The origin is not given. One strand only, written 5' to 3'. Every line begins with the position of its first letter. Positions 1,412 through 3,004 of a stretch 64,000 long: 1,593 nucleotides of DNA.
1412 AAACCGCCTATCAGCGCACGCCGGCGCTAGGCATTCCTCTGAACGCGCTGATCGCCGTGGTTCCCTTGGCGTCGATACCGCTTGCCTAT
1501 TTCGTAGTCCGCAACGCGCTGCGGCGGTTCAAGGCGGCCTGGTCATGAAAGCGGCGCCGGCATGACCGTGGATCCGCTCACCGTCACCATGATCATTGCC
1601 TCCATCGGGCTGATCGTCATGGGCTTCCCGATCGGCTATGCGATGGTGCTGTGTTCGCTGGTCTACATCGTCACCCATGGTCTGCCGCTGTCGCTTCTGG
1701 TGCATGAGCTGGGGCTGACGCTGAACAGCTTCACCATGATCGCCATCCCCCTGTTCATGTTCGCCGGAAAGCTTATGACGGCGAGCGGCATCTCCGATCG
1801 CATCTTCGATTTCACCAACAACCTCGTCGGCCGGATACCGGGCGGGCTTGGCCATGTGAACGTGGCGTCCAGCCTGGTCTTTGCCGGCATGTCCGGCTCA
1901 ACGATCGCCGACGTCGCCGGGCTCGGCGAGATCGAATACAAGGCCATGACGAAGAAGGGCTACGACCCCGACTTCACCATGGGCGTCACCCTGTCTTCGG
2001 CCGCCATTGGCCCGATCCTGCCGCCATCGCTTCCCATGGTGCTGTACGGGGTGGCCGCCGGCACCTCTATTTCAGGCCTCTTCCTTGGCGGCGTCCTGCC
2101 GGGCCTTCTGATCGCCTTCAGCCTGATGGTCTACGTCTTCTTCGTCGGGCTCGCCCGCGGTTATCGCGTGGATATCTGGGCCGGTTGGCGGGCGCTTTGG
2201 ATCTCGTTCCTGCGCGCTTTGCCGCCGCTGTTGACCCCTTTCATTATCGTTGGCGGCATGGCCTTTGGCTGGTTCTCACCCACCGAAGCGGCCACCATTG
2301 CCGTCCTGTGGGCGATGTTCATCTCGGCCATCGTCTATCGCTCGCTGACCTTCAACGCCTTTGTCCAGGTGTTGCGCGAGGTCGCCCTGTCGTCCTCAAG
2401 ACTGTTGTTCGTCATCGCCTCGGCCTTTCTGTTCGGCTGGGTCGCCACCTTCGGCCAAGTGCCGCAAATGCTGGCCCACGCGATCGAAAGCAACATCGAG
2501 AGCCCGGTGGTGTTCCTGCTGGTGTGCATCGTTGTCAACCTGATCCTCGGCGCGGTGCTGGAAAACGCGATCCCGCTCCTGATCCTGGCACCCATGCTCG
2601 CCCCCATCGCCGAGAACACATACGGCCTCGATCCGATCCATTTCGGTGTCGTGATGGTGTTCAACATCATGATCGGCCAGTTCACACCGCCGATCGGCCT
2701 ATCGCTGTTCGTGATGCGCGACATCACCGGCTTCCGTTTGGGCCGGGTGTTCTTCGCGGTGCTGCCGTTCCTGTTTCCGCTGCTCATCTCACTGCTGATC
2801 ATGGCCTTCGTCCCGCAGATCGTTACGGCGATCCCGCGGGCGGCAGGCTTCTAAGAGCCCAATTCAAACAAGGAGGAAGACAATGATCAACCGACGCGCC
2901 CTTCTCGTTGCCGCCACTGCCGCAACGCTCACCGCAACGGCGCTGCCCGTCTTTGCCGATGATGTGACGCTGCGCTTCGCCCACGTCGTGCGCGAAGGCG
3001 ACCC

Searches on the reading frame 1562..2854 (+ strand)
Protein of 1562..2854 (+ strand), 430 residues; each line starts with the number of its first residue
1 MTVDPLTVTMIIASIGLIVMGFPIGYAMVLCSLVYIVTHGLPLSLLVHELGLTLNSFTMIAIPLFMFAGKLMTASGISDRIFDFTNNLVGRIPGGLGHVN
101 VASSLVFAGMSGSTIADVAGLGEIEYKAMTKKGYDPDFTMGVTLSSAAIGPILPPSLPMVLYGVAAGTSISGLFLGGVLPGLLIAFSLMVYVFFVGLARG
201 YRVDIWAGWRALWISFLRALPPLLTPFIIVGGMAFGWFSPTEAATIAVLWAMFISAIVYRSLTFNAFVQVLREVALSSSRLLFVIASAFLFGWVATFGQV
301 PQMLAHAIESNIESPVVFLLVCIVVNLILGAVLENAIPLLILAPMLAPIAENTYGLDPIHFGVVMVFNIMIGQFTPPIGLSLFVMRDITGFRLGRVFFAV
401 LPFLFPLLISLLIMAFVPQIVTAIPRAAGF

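Call 39: search_protein_families(library=pfam, proteins=[window:1562-2854:+], max_evalue=0.0001)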
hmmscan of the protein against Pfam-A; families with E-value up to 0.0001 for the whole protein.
window:1562-2854:+ (430 aa): 1 family
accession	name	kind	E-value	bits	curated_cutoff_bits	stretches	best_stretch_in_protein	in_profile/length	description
PF06808.19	DctM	-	5.9e-106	355.2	23.8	1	14-420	4-413/413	Tripartite ATP-independent periplasmic transporter, DctM component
